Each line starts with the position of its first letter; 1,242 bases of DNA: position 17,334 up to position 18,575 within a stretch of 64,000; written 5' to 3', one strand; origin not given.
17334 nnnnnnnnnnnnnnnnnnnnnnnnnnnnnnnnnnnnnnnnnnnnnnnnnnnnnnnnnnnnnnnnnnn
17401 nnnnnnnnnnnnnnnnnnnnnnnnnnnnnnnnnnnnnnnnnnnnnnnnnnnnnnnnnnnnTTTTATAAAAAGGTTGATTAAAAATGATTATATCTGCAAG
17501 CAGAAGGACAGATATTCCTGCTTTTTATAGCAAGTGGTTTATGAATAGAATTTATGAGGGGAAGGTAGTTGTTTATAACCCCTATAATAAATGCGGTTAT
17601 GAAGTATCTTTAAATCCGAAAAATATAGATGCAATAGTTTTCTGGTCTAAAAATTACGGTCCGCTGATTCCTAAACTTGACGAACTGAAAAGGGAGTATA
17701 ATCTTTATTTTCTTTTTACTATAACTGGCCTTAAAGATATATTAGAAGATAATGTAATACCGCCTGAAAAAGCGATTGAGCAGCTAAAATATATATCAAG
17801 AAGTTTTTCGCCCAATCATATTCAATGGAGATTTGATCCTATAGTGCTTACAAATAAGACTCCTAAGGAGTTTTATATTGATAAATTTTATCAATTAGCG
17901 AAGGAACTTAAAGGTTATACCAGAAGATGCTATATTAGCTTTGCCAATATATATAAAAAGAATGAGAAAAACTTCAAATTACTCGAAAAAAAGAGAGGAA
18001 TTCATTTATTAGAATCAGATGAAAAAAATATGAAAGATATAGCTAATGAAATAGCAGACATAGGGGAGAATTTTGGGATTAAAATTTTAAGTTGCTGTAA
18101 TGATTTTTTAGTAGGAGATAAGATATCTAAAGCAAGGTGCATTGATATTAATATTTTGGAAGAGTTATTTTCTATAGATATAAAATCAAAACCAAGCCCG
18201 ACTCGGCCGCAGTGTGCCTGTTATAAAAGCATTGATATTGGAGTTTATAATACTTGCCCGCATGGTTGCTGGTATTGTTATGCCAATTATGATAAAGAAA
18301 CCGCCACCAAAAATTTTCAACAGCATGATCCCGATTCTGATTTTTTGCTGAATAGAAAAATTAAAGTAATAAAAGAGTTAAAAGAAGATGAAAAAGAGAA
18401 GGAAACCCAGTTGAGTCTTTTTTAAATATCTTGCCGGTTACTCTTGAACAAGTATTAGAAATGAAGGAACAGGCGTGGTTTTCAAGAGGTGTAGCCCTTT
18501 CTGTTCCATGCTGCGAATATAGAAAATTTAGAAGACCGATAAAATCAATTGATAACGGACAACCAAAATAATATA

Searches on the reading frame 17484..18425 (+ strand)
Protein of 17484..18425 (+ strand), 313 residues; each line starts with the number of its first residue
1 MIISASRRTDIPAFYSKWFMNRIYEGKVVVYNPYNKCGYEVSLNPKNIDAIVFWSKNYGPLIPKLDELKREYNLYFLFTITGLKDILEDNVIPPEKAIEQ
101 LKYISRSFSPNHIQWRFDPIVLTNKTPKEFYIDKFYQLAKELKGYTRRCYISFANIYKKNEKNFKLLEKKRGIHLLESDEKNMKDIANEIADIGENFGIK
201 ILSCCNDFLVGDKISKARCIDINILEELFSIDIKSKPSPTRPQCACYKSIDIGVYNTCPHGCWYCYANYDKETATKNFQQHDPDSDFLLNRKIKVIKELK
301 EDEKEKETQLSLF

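Call 7: search_protein_families(library=pfam, max_evalue=0.01, proteins=[window:17484-18425:+])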
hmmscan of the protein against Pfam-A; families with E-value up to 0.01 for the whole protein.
window:17484-18425:+ (313 aa): 2 families
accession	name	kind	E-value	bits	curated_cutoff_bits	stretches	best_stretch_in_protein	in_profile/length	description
PF08902.16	DUF1848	-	3.3e-91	306.2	30.5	1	2-267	1-262/262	Domain of unknown function (DUF1848)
PF04055.27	Radical_SAM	-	0.0015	19.2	29.5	1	254-284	3-25/166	Radical SAM superfamily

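Call 60: search_protein_families(library=padloc, max_evalue=0.001, proteins=[window:17484-18425:+])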
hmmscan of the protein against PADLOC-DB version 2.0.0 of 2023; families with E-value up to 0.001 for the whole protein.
window:17484-18425:+ (313 aa): 1 family
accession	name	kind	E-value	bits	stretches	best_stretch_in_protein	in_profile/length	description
PDLC03815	RTasDUF1848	-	9.9e-76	252.7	1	1-270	1-241/242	DRT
